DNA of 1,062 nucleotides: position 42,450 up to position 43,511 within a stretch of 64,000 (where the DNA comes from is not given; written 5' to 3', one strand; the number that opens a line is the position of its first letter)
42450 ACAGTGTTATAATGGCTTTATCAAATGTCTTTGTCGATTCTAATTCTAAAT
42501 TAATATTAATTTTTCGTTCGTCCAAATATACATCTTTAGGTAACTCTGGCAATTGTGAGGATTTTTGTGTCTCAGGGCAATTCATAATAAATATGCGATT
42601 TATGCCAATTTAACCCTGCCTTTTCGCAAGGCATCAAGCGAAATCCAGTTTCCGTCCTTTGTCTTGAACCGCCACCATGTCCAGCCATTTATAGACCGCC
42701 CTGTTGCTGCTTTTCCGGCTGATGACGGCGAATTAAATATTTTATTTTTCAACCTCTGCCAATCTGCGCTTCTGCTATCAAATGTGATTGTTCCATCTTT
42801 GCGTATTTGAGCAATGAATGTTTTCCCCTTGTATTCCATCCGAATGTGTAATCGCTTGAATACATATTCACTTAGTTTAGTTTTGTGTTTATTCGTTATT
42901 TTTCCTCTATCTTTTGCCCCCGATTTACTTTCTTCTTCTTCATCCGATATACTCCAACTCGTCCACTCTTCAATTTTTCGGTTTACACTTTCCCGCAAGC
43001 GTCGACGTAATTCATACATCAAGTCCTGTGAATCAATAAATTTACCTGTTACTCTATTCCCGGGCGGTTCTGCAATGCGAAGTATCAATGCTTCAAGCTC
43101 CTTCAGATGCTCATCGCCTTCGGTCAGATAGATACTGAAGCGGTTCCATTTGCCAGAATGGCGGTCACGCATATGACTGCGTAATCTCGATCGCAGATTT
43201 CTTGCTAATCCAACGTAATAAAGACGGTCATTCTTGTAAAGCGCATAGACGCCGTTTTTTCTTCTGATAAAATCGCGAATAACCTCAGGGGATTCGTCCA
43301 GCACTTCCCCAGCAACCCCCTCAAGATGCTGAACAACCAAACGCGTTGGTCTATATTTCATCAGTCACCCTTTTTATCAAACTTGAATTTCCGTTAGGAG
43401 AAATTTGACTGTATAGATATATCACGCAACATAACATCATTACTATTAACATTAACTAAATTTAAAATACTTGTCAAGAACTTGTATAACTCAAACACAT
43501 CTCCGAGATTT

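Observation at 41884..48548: Low-GC accessory island packed with defence-type genes between the CRTAC1-like gene and the ICMT gene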

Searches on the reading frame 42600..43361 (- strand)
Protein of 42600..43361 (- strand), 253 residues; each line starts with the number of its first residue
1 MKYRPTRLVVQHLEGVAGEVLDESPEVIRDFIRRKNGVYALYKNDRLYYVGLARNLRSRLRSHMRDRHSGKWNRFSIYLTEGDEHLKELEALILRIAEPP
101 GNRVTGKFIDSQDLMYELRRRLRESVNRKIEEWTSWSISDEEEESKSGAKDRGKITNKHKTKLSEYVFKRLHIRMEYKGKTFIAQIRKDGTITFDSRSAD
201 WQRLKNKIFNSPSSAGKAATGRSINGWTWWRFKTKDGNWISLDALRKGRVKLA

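Call 5: search_protein_families(library=pfam, proteins=[window:42600-43361:-], max_evalue=0.01)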
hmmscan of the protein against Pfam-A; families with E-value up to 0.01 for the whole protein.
window:42600-43361:- (253 aa): 4 families
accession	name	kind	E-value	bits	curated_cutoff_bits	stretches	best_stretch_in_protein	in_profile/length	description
PF18755.6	RAMA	-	6.3e-09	36.2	35.2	1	175-247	39-99/107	Restriction Enzyme Adenine Methylase Associated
PF14267.11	DUF4357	-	9.9e-08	32.3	38.4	1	198-237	14-51/54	Domain of unknown function (DUF4357)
PF01541.30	GIY-YIG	-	7.7e-05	23.4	22.6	1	36-71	2-38/78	GIY-YIG catalytic domain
PF20815.3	GIY_YIG_2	-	0.00066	20.1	22.4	0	43-70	29-59/153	GIY-YIG catalytic domain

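Call 6: search_protein_families(library=padloc, proteins=[window:42600-43361:-], max_evalue=0.01)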
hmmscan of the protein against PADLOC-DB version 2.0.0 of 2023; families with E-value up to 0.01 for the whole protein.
window:42600-43361:- (253 aa): 10 families
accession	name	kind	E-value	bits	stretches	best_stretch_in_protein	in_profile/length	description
PDLC04925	PDC-S14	-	2.2e-12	44.6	2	197-234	250-287/301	-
PDLC04923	PDC-S14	-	2.1e-11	41.4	2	179-235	249-303/320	-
PDLC04921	PDC-S14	-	6.8e-10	36.7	2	203-247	225-269/280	-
PDLC04922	PDC-S14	-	3.2e-06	24.6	1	35-98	49-113/305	-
PDLC05040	PDC-S57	-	2.2e-05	22.4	1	144-241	130-222/229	-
PDLC04924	PDC-S14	-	0.00011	20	1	172-231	216-270/280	-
PDLC03216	MTase_II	-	0.00047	17.2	1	165-247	285-356/364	Type II methyltransferase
PDLC00327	PtuB1|PtuB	-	0.0013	16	1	206-248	343-385/391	Unknown function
PDLC03738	oMTase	-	0.0024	14.7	1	178-247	308-366/376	orphan methyltransferase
PDLC03701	HEase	-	0.0058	14.5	0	35-72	2-40/271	homing endonuclease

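Call 18: search_protein_families(library=ncbifam, proteins=[window:42600-43361:-], max_evalue=0.01)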
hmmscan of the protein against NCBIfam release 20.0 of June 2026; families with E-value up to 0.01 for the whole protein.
window:42600-43361:- (253 aa): 5 families
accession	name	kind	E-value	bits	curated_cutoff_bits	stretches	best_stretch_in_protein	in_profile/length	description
NF005906.0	PRK07883.1-4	equivalog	6.4e-05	21.5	495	1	6-68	194-249/563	DEDD exonuclease domain-containing protein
NF050803.1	DnaMtaseCcrMCaul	equivalog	0.00037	19.5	830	1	178-247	290-348/350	adenine-specific DNA-methyltransferase CcrM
TIGR00194.1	uvrC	equivalog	0.00046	19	285.45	1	34-93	10-72/574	excinuclease ABC subunit UvrC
NF011261.0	PRK14667.1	equivalog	0.00065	18.3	818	1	34-73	15-54/567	excinuclease ABC subunit C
NF011264.0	PRK14670.1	equivalog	0.0013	17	1021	1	34-72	17-56/602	excinuclease ABC subunit C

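Call 38: find_homologous_proteins(query=window:42600-43361:-)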
Query window:42600-43361:- (253 aa): 372 proteins with E <= 0.001 among 996 candidates; the best 120 are listed.
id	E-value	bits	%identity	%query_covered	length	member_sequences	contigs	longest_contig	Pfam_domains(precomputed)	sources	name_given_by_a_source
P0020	1.2e-159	548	100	97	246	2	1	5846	PF18755.7,PF14267.12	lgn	-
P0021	4.1e-140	484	89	100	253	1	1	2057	PF18755.7,PF14267.12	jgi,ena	-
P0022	6.8e-96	339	61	100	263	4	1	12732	PF18755.7,PF14267.12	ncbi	ncbi:MAG: hypothetical protein ABIK51_06220 [candidate division WOR-3 bacterium]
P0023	3.4e-95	336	60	98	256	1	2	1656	PF18755.7,PF14267.12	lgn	-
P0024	5.3e-94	333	61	98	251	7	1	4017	PF18755.7,PF14267.12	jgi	jgi:hypothetical protein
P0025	2.9e-93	330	61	96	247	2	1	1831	PF18755.7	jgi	-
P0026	6.1e-93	329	63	95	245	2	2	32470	PF14267.12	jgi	jgi:hypothetical protein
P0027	1.7e-92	328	61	97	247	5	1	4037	PF14267.12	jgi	jgi:hypothetical protein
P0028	4.5e-92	326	60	98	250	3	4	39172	PF18755.7,PF14267.12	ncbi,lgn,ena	-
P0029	2.9e-91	324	60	98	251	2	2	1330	PF14267.12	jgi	jgi:hypothetical protein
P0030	6.9e-91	322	60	97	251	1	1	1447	PF14267.12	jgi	jgi:hypothetical protein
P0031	1.2e-90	322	60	96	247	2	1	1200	PF18755.7,PF14267.12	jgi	jgi:hypothetical protein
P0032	4.8e-90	320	59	99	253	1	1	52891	PF18755.7,PF14267.12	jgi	jgi:hypothetical protein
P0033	3.9e-89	317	58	97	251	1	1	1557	PF18755.7,PF14267.12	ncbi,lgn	-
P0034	1.9e-88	314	57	99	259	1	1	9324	PF14267.12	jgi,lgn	jgi:hypothetical protein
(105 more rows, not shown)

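Call 39: find_encoding_contigs(protein=P0022, flank=5000, max_places=3)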
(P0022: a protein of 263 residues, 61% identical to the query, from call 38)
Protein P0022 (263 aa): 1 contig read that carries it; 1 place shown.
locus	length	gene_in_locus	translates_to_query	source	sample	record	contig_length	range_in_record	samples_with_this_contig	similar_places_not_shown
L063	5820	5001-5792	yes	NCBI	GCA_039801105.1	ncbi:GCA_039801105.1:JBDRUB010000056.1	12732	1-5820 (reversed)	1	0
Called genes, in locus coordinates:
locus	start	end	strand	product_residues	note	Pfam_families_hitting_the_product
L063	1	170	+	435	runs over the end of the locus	-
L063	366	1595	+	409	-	-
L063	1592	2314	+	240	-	PF04191:PEMT (weak)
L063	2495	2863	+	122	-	-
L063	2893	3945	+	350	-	PF08309:LVIVD (faint)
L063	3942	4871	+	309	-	PF03537:Glyco_hydro_114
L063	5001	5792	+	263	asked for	PF18755:RAMA (weak), PF14267:DUF4357 (weak)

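Call 40: find_encoding_contigs(protein=P0032, flank=5000, max_places=3)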
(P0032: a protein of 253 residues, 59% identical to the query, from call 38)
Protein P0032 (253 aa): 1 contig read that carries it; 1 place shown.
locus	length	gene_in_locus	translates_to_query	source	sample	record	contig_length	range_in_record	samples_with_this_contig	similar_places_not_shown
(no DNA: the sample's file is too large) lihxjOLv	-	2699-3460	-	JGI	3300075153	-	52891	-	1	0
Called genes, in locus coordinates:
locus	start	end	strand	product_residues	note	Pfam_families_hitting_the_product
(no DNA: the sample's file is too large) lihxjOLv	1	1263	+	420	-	?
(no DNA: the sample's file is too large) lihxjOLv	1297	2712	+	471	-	PF01420:Methylase_S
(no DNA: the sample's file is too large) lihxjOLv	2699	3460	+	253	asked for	PF18755:RAMA (weak), PF14267:DUF4357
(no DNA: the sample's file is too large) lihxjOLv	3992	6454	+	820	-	-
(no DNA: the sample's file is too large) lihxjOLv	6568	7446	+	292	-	PF02567:PhzC-PhzF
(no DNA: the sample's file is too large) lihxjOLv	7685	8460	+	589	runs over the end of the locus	PF13860:FlgD_ig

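Call 41: find_encoding_contigs(protein=P0028, flank=5000, max_places=4)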
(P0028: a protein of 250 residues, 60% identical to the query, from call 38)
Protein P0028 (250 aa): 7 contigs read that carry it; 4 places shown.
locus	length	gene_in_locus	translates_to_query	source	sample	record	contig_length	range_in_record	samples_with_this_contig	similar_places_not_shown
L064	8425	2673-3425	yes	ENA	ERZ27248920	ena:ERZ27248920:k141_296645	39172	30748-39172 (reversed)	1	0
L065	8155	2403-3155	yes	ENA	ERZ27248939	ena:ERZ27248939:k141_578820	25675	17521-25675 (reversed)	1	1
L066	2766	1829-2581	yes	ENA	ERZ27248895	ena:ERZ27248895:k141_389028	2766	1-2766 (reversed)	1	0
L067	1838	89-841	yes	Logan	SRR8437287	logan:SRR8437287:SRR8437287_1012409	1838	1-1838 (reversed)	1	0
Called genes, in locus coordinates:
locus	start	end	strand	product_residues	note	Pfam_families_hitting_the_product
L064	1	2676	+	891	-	?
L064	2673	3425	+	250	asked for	PF18755:RAMA (faint), PF14267:DUF4357 (weak)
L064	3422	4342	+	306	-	PF14279:HNH_5 (weak)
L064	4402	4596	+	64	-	-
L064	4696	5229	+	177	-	-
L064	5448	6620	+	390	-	PF18728:HEPN_AbiV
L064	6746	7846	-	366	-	-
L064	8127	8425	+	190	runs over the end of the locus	-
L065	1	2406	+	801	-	?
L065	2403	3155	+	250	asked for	PF18755:RAMA (faint), PF14267:DUF4357 (weak)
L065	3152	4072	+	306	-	PF14279:HNH_5 (weak)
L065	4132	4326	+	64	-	-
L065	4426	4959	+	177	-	-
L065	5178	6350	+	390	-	PF18728:HEPN_AbiV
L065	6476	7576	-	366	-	-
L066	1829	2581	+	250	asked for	PF18755:RAMA (faint), PF14267:DUF4357 (weak)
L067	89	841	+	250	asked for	PF18755:RAMA (faint), PF14267:DUF4357 (weak)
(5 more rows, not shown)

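Call 65: find_encoding_contigs(protein=P0021, flank=3000, max_places=4)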
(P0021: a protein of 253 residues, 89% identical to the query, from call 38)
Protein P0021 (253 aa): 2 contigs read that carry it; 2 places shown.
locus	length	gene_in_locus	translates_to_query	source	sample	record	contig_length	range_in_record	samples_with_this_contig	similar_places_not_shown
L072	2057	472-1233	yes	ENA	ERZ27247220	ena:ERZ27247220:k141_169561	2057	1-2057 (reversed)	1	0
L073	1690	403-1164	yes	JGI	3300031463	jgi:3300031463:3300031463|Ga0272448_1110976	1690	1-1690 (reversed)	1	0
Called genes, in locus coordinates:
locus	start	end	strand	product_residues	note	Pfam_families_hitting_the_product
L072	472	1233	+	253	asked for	PF18755:RAMA, PF14267:DUF4357 (weak)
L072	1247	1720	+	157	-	-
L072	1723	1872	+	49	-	-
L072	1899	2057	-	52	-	?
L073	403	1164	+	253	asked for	PF18755:RAMA, PF14267:DUF4357 (weak)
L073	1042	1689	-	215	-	?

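Call 76: search_protein_families(library=phrogs, proteins=[window:42600-43361:-], max_evalue=0.01)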
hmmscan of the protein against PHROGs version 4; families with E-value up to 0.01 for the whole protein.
window:42600-43361:- (253 aa): 2 families
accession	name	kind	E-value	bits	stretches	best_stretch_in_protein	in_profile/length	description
phrog_1111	-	DNA, RNA and nucleotide metabolism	0.0001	23.1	1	21-61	18-61/139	endonuclease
phrog_12629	-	unknown function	0.00042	20.6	0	204-234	257-287/303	-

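Call 86: predict_structure(alignment_id=A3)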
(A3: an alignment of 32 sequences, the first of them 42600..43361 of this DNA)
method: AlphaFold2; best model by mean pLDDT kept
length: 253 residues; sequences in the alignment: 32
mean_pLDDT: 75.8   pTM: 0.44
mean pLDDT of the five models: 75.8, 75.6, 75.1, 74.8, 72.7
residues with pLDDT >= 90: 59; 70-90: 116; 50-70: 46; < 50: 32
segments of 3 or more residues with pLDDT < 50: 1-3, 101-105, 135-158
pLDDT, mean of each block of 10 residues (from residue 1): 59 85 82 80 81 72 67 84 62 62 53 86 81 46 35 44 84 94 93 92 91 94 94 88 88 73
secondary structure, 60 per line:
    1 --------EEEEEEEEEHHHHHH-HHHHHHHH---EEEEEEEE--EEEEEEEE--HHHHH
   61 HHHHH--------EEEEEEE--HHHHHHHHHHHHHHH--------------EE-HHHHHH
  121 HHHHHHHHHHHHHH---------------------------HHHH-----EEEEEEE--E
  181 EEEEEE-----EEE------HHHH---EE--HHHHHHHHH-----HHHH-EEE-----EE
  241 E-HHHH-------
elements in order: E9-17 H18-23 H25-32 E36-43 E46-53 H56-65 E74-80 H83-97 H115-134 H162-165 E171-177 E180-186 E192-194 H201-204 H212-220 H226-229 E231-233 E239-241 H243-246

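Call 88: fold_search(model_id=the predicted structure, library=pdb)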
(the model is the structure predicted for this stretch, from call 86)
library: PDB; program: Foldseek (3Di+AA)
matches with E <= 10: 252; with E <= 0.001: 0
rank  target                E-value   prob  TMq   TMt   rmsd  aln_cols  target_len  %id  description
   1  7ydw_B                4.4e-03  1.00  0.22  0.54   3.1        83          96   22  Crystal structure of the MPND-DNA complex (released 2023-02-15)
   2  7ydw_A                5.3e-03  1.00  0.22  0.53   3.4        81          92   20  Crystal structure of the MPND-DNA complex (released 2023-02-15)
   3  7ydt_A                1.5e-02  1.00  0.22  0.55   3.4        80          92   21  Crystal structure of mouse MPND (released 2023-02-15)
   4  6pbd_B                2.6e-02  1.00  0.22  0.17   4.0        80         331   29  DNA N6-Adenine Methyltransferase CcrM In Complex with Double-Stranded DNA Oligonucleotide Containing Its Recognition S (released 2019-10-23)
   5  1ycz                  3.6e-02  0.99  0.23  0.57   5.3        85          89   19  Crystal structure of the GIY-YIG N-terminal endonuclease domain of UvrC from Thermotoga maritima (released 2005-03-01)
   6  1yd3                  3.9e-02  0.99  0.23  0.56   4.0        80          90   18  Crystal structure of the GIY-YIG N-terminal endonuclease domain of UvrC from Thermotoga maritima: Point mutant Y43F boun (released 2005-03-01)
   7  1yd2                  4.1e-02  0.99  0.23  0.56   4.0        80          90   16  Crystal structure of the GIY-YIG N-terminal endonuclease domain of UvrC from Thermotoga maritima: Point mutant Y19F boun (released 2005-03-01)
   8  1yd6_B                4.3e-02  0.99  0.21  0.52   3.3        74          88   22  Crystal structure of the GIY-YIG N-terminal endonuclease domain of UvrC from Bacillus caldotenax (released 2005-03-01)
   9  1yd6_C                4.6e-02  0.98  0.22  0.50   4.1        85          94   20  Crystal structure of the GIY-YIG N-terminal endonuclease domain of UvrC from Bacillus caldotenax (released 2005-03-01)
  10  1yd5                  6.5e-02  0.99  0.23  0.56   4.0        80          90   18  Crystal structure of the GIY-YIG N-terminal endonuclease domain of UvrC from Thermotoga maritima: Point mutant N88A boun (released 2005-03-01)
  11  1yd4                  8.7e-02  0.98  0.23  0.57   4.0        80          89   16  Crystal structure of the GIY-YIG N-terminal endonuclease domain of UvrC from Thermotoga maritima: Point mutant Y29F boun (released 2005-03-01)
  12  1yd6_A                1.1e-01  0.93  0.22  0.49   4.2        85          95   20  Crystal structure of the GIY-YIG N-terminal endonuclease domain of UvrC from Bacillus caldotenax (released 2005-03-01)
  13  1yd6_D                1.2e-01  0.97  0.21  0.48   3.3        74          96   22  Crystal structure of the GIY-YIG N-terminal endonuclease domain of UvrC from Bacillus caldotenax (released 2005-03-01)
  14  2lwf_MODEL_1_A        1.6e-01  0.66  0.21  0.38   9.9       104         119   23  Structure of N-terminal domain of a plant Grx (released 2013-05-22)
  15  9ba3_D                8.6e-01  0.07  0.11  0.16  13.0       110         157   10  High-resolution crystal structure of the ligand binding domain of the Halomonas titanicae chemoreceptor Htc10 in compl (released 2024-11-20)
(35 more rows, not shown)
